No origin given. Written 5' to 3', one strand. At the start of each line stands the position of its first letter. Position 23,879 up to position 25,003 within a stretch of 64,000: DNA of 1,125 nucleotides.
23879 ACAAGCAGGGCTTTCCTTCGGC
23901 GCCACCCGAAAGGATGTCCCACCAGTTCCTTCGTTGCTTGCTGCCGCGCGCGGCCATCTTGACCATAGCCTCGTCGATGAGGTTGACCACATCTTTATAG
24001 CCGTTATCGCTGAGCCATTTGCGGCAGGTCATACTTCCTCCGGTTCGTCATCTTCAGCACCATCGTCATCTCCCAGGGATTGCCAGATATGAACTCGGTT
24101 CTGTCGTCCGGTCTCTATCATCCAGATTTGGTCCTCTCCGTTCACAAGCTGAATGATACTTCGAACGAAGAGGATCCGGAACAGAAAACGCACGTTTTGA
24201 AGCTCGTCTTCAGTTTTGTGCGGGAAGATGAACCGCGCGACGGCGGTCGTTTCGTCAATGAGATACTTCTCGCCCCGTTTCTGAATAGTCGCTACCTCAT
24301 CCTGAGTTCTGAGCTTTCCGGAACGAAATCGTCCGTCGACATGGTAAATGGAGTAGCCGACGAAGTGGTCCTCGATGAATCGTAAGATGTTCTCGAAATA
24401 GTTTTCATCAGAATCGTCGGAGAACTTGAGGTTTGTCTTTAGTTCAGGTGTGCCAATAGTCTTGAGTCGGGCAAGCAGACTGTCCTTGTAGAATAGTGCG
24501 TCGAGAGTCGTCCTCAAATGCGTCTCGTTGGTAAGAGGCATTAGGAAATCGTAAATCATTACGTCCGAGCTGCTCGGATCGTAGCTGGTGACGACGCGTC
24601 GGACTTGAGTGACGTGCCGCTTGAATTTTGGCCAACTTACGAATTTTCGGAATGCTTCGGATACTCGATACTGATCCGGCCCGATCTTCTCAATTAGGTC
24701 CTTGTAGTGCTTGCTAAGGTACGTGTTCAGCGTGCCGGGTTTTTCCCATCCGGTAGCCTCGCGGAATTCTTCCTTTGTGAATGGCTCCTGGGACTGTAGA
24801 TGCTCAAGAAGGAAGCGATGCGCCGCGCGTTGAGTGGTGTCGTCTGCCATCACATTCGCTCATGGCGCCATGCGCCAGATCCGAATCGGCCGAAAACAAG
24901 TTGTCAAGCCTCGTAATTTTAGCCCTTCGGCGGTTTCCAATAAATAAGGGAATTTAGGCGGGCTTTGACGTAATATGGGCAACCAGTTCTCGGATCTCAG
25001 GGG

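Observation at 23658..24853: Translationally coupled gene pair of unknown family riding with the R-M module (274 aa with acidic tail, plus 124 aa)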

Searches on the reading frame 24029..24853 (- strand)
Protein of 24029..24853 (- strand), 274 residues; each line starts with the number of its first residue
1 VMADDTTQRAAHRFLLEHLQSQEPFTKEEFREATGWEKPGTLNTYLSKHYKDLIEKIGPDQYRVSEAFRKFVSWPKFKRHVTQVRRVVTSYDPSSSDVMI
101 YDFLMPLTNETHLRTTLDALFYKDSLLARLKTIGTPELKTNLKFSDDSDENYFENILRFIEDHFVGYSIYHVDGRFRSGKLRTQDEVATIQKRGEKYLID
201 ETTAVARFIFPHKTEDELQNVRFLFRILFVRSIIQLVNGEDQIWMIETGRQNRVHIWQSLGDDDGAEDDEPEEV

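Call 3: search_protein_families(library=pfam, proteins=[window:24029-24853:-], max_evalue=1)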
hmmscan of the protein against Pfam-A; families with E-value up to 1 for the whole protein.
window:24029-24853:- (274 aa): 0 families

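Call 4: search_protein_families(library=padloc, proteins=[window:24029-24853:-], max_evalue=1)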
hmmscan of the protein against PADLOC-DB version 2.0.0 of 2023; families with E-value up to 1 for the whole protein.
window:24029-24853:- (274 aa): 1 family
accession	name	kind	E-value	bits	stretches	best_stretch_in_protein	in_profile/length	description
PDLC03782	RT_UG6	-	0.023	11.2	1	52-88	24-61/925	DRT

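Call 5: search_protein_families(library=ncbifam, proteins=[window:24029-24853:-], max_evalue=1)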
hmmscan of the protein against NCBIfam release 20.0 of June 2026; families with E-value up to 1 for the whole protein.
window:24029-24853:- (274 aa): 0 families

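Call 7: search_protein_families(library=phrogs, proteins=[window:24029-24853:-], max_evalue=1)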
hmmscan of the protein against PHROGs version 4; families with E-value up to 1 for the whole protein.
window:24029-24853:- (274 aa): 1 family
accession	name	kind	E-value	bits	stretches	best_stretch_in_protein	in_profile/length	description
phrog_14905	-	unknown function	0.2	13.2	1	86-170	4-91/92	-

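Call 8: search_solved_structures(query=window:24029-24853:-, max_evalue=10)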
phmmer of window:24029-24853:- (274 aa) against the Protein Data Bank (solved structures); distinct sequences matched with E-value up to 10: 3.
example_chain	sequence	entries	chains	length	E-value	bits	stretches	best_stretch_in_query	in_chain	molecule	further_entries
7v5y_E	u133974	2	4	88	0.0059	19.1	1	43-101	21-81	Putative mRNA interferase YoeB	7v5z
7v6w_F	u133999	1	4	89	0.006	19.1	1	43-101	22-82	Putative mRNA interferase YoeB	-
3ixv_A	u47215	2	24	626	0.54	12.7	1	17-86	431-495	Hemocyanin AA6 chain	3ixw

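Call 10: find_homologous_proteins(query=window:24029-24853:-, max_evalue=0.001)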
Query window:24029-24853:- (274 aa): 686 proteins with E <= 0.001 among 1301 candidates; the best 120 are listed.
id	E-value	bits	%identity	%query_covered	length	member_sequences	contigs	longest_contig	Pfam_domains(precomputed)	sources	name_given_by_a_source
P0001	1.4e-179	613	99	100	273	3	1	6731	-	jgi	-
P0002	5.1e-153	526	84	95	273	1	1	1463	-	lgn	-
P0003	8.5e-151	519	84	99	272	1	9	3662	-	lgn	-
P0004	8.8e-145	499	81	97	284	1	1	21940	-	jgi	jgi:hypothetical protein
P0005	1.0e-144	499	81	96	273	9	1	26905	-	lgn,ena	-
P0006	7.0e-143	493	82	95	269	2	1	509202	-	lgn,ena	-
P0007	4.4e-142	490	80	97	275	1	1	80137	-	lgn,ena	-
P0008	4.4e-142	490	81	95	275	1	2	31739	-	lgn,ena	-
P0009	2.2e-141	488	81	95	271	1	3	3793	-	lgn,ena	-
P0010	5.3e-141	486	79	95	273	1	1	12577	-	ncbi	ncbi:MAG: hypothetical protein ACLQDV_07145 [Candidatus Binataceae bacterium]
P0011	9.2e-141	486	81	96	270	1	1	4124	-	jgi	jgi:hypothetical protein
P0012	1.3e-139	482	80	95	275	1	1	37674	-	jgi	jgi:hypothetical protein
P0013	3.3e-138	477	78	97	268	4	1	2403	-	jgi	jgi:hypothetical protein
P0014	1.1e-136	472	79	95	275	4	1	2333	-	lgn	-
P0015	1.1e-133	462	76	97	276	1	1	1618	-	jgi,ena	-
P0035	1.0e-114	400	67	95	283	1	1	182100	-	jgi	jgi:hypothetical protein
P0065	2.2e-109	383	64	98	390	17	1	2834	-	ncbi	ncbi:MAG: hypothetical protein ACREXY_03685 [Gammaproteobacteria bacterium]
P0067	9.3e-109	381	62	97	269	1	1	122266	-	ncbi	ncbi:MAG: hypothetical protein R3C39_13140 [Dehalococcoidia bacterium]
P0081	1.2e-104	367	63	94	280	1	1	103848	-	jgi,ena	-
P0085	4.7e-104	365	63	96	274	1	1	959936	-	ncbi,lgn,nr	ncbi:MAG TPA: hypothetical protein VFX97_20000 [Pyrinomonadaceae bacterium]|nr:hypothetical protein 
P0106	7.7e-98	345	59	94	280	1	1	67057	-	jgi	jgi:hypothetical protein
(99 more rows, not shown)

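Call 11: find_encoding_contigs(protein=P0085, flank=8000, max_places=2)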
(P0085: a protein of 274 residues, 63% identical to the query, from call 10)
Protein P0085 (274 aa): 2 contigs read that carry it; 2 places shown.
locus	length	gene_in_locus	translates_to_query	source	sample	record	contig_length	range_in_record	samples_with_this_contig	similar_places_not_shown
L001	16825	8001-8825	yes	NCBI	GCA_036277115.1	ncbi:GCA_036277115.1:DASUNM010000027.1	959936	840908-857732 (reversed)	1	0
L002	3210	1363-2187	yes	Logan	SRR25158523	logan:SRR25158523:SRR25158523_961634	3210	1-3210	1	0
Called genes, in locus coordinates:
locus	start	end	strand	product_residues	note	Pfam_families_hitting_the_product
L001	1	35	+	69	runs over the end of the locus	-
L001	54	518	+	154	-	PF16694:Cytochrome_P460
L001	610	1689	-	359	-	PF13091:PLDc_2, PF00614:PLDc (faint), PF13091:PLDc_2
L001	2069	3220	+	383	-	PF13433:Peripla_BP_5, PF13458:Peripla_BP_6, PF01094:ANF_receptor, PF13433:Peripla_BP_5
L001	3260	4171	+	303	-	PF02653:BPD_transp_2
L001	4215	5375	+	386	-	PF02653:BPD_transp_2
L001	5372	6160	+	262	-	PF00005:ABC_tran, PF13304:AAA_21 (faint), PF12399:BCA_ABC_TP_C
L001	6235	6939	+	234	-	PF00005:ABC_tran, PF13304:AAA_21 (faint)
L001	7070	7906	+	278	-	PF02086:MethyltransfD12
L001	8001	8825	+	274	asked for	-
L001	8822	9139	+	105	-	-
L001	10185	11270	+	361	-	PF00072:Response_reg, PF13487:HD_5, PF01966:HD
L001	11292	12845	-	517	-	PF13727:CoA_binding_3, PF02397:Bac_transf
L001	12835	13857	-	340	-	PF04007:DUF354, PF13439:Glyco_transf_4 (weak)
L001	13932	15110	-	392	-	-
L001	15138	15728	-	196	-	-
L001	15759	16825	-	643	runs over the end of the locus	PF13522:GATase_6, PF13537:GATase_7, PF12481:DUF3700, PF02540:NAD_synthase (weak), PF00733:Asn_synthase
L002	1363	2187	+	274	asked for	-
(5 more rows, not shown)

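Call 12: find_encoding_contigs(protein=P0006, flank=8000, max_places=2)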
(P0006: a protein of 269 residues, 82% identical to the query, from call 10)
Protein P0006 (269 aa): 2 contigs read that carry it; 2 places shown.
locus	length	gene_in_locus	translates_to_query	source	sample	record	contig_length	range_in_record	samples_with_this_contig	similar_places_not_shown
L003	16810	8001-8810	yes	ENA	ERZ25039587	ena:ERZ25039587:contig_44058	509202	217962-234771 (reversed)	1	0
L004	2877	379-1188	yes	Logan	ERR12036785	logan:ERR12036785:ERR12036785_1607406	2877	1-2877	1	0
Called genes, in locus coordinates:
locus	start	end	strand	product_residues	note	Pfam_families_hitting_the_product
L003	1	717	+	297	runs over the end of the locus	-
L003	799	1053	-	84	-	-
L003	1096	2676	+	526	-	PF00078:RVT_1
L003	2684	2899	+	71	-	-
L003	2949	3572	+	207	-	PF01330:RuvA_N, PF00633:HHH (faint), PF14520:HHH_5, PF07499:RuvA_C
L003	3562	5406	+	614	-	PF05496:RuvB_N, PF00004:AAA, PF07728:AAA_5 (faint), PF17864:AAA_lid_4, PF05491:WHD_RuvB, PF02586:SRAP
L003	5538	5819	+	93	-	PF00216:Bac_DNA_binding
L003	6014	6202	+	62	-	-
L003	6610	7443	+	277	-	PF02086:MethyltransfD12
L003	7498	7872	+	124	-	PF20472:PDDEXK_11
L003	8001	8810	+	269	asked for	-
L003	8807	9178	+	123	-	-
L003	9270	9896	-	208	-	-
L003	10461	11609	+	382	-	PF06441:EHN, PF00561:Abhydrolase_1, PF12697:Abhydrolase_6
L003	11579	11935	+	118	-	-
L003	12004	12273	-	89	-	-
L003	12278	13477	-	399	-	PF00067:p450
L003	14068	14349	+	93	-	PF00216:Bac_DNA_binding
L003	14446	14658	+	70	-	-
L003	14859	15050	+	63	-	PF13470:PIN_3 (weak)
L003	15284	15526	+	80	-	PF18864:AbiTii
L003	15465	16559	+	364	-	PF01582:TIR, PF13676:TIR_2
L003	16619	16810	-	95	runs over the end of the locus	-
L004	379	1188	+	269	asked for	-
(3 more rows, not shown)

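Call 13: find_encoding_contigs(protein=P0067, flank=8000, max_places=2)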
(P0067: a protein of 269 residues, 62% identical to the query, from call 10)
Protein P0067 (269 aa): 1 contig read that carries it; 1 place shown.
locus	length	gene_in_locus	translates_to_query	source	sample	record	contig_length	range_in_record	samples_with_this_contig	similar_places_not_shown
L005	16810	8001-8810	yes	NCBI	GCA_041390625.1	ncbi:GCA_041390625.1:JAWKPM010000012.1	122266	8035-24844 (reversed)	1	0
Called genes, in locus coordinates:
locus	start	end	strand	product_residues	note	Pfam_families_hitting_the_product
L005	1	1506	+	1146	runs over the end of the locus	PF00271:Helicase_C (weak)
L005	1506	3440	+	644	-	PF09369:MZB (weak)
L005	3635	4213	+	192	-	PF00730:HhH-GPD, PF00633:HHH (weak)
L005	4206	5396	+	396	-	PF09019:EcoRII-C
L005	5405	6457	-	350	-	PF00145:DNA_methylase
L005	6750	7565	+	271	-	PF02086:MethyltransfD12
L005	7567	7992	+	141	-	PF20472:PDDEXK_11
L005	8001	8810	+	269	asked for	-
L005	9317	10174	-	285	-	PF13676:TIR_2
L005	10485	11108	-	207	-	PF07804:HipA_C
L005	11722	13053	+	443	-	PF07690:MFS_1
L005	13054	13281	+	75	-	-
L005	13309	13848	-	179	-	PF02082:Rrf2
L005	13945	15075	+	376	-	PF07731:Cu-oxidase_2 (faint), PF07732:Cu-oxidase_3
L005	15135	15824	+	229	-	-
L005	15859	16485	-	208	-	-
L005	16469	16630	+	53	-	-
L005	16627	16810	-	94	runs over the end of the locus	-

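Call 19: find_related_loci(query=A1, collection=genome_contigs, flank=6000)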
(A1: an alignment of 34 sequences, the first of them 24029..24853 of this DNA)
Query A1 (274 aa) in genome_contigs; peptide patterns used: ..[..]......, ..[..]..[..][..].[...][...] (x = any residue, [..] = any of these).
71 stretches matched a pattern; 40 encode a relative of the query (tblastn E <= 1e-3); 40 distinct loci.
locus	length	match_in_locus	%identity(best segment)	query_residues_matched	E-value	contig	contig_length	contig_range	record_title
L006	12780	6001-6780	87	2-260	2e-150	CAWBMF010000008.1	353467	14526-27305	MAG: uncultured delta proteobacterium isolate MFD00731.bin.1.188 genome assembly, contig: contig_33174, whole genome sho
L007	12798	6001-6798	82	1-266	6e-150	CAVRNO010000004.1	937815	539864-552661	MAG: Candidatus Binataceae bacterium isolate MFD03726.bin.1.6 genome assembly, contig: contig_59969, whole genome shotgu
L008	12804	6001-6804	68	2-260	2e-119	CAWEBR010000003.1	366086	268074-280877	MAG: Pyrinomonadaceae bacterium isolate MFD01275.bin.2.212 genome assembly, contig: contig_25670, whole genome shotgun s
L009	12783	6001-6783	63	2-261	3e-112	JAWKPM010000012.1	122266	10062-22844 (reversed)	MAG: Dehalococcoidia bacterium isolate BC2.88 BC2.88.fa-12, whole genome shotgun sequence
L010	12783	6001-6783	60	7-266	3e-101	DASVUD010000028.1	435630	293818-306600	MAG TPA_asm: Pyrinomonadaceae bacterium isolate SMAG_U3308 k141_375826, whole genome shotgun sequence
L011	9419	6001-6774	57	8-263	9e-96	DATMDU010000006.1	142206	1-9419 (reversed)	MAG TPA_asm: Pyrinomonadaceae bacterium isolate SMAG_U13416 k141_3850723, whole genome shotgun sequence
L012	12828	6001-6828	53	7-274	4e-90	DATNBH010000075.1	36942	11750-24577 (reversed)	MAG TPA_asm: Pyrinomonadaceae bacterium isolate SMAG_U11183 k141_241717, whole genome shotgun sequence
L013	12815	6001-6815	60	1-261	3e-87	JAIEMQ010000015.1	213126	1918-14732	MAG: Cyanobacteriota bacterium isolate co.spades.CONCOCT.2.5kb_103 c_000000000019, whole genome shotgun sequence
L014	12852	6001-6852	45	1-258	9e-83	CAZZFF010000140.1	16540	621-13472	MAG TPA_asm: uncultured Verrucomicrobiota bacterium isolate binchicken_co3_5 genome assembly, contig: NODE_11286_length_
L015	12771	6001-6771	51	2-258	1e-79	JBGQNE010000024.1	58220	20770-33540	MAG: Terriglobia bacterium isolate OBJ2_061818_130_55 k141_295574_length_58220_cov_12.0000, whole genome shotgun sequenc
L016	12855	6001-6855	45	1-258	3e-78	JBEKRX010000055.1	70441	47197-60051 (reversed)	MAG: Verrucomicrobiota bacterium isolate SPRUCE 520 SPRUCE_520_55, whole genome shotgun sequence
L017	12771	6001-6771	49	2-258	4e-78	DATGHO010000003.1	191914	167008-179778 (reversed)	MAG TPA_asm: Candidatus Acidiferrales bacterium isolate SMAG_U9783 k141_1229548, whole genome shotgun sequence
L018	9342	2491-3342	47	2-258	3e-76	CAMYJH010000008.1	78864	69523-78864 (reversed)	MAG: uncultured Gammaproteobacteria bacterium isolate ES_M_Gamma_018 genome assembly, contig: scaffold_143, whole genome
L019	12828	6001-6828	45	8-258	6e-74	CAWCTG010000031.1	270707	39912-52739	MAG: Candidatus Binataceae bacterium isolate MFD03399.bin.1.12 genome assembly, contig: contig_7780, whole genome shotgu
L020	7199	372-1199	45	8-258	1e-73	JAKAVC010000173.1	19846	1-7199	MAG: Deltaproteobacteria bacterium isolate YP3.bin70 NODE_3350_length_19846_cov_2.64359, whole genome shotgun sequence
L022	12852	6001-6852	42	1-258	4e-70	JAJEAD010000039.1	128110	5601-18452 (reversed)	MAG: Gammaproteobacteria bacterium isolate jk18x7bins.3 k141_2009511, whole genome shotgun sequence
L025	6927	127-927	44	20-258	5e-67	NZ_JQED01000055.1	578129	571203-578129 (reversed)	Colwellia psychrerythraea strain ND2E ctg7, whole genome shotgun sequence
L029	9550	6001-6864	39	2-258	3e-65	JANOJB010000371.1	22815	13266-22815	MAG: Pseudomonadota bacterium isolate SOY_63_concoct_362_sub SOY_63_k141_4221189, whole genome shotgun sequence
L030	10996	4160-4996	43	1-259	4e-65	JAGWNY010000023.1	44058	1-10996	MAG: Verrucomicrobiota bacterium isolate REEB243 contig-150_1255, whole genome shotgun sequence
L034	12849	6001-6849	42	8-260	2e-62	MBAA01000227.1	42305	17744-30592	MAG: Promethearchaeota archaeon CR_4 RBG_13_scaffold_641, whole genome shotgun sequence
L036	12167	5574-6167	42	86-258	2e-43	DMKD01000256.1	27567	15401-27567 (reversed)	MAG TPA_asm: Spirochaeta sp. isolate UBA9216 contig_21231, whole genome shotgun sequence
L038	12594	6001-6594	42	85-258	2e-41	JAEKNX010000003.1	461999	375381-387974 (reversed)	MAG: Spirochaetales bacterium isolate bin_125 NODE_14_length_461999_cov_47.941728, whole genome shotgun sequence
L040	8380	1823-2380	39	98-258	4e-38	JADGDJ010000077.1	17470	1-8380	MAG: Spirochaetaceae bacterium isolate BB7 NODE_3022_length_17470_cov_3.475160, whole genome shotgun sequence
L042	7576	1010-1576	36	96-258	5e-36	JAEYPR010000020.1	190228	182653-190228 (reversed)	MAG: Bacillota bacterium isolate OH_CBB_200 k127_2001357, whole genome shotgun sequence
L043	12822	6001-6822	33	11-258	8e-36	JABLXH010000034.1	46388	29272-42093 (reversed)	MAG: Armatimonadota bacterium isolate Ch33 contig34, whole genome shotgun sequence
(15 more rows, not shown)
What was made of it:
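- The family spans more than 10 phyla at 35-87% identity (call 19).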

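Call 22: predict_structure(alignment_id=A1)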
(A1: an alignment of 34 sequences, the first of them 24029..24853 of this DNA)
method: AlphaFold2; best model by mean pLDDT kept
length: 274 residues; sequences in the alignment: 34
mean_pLDDT: 82.4   pTM: 0.57
mean pLDDT of the five models: 82.4, 82.3, 81.6, 80.7, 80.3
residues with pLDDT >= 90: 125; 70-90: 89; 50-70: 43; < 50: 17
segments of 3 or more residues with pLDDT < 50: 176-180, 263-271
pLDDT, mean of each block of 10 residues (from residue 1): 78 96 95 89 86 92 94 89 60 80 82 88 95 93 87 95 93 57 58 59 87 94 95 82 84 81 48 52
secondary structure, 60 per line:
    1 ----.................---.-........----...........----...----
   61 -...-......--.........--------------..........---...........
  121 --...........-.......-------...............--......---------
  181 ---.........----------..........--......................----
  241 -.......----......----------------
elements in order: H5-21 H27-34 H39-49 E54-56 E62-64 H66-71 H74-82 E97-106 H110-120 H123-133 H135-141 H149-163 E166-171 H184-192 E203-212 H215-236 E242-248 E253-258
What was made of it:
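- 24572..24853 (-): A N-terminal domain (residues 1-94): basic (pI 9.3), winged-helix-like. AF2 elements H5-21, H27-34, H39-49, E54-56, E62-64, with pLDDT 86-96 (call 22).
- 24032..24079 (-): Acidic tail of A (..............). Clade-specific and predicted disordered. pLDDT below 50 (call 22).
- On Type II toxin-antitoxin (RelE/YoeB-like): AF2 models the region as a winged helix (call 22).
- Checked: (2) The C-terminal domain is alpha/beta (b-a-b-b-a-b-b), not beta-rich (AF2, mean pLDDT 82.4, call 22).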

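Call 24: search_protein_representatives(alignment_id=A1)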
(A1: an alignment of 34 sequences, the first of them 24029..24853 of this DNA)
Query: 34 sequences, 272 profile positions. Proteins with E-value up to 0.001 (for the whole library): 458; up to 1e-10: 321; up to 1e-30: 184. The best 150 are listed.
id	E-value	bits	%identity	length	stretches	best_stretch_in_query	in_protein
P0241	8.5e-117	405.6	-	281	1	2-271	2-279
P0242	1.0e-86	306.9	-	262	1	3-261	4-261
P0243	1.5e-85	303.1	-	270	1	6-260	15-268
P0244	5.0e-84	298.1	-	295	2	1-215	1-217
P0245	6.8e-84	297.6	-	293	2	1-217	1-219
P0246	5.7e-83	294.6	-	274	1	5-262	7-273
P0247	6.0e-82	291.3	-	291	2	1-221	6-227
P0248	1.1e-81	290.4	-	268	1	5-263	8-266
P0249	3.5e-80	285.5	-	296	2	4-215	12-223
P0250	2.5e-78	279.4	-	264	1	3-258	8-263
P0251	8.3e-78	277.7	-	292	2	4-226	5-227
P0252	2.1e-77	276.3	-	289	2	2-214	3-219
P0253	3.3e-76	272.4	-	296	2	7-228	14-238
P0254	6.1e-76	271.6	-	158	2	160-242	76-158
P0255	8.9e-76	271.0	-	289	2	1-212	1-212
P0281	1.2e-59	218.1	-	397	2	5-217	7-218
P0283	7.2e-59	215.6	-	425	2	3-220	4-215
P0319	8.7e-51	189.1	-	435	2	2-215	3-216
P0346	2.0e-46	174.8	-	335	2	3-216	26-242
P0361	6.0e-44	166.6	-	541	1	89-260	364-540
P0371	7.3e-43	163.1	-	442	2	9-223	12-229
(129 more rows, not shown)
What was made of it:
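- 24029..24853 (-): Gene A (273 aa from the conserved ATG at 24850; 274 aa from the GTG at 24853). Two-domain protein of an undescribed family. 686 homologues (call 10) and 458 clusters at 50% identity (call 24).
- Checked: A has 686 homologues with E<=1e-3 in the 90%-clustered database (call 10) and 458 clusters at 50% identity (call 24).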
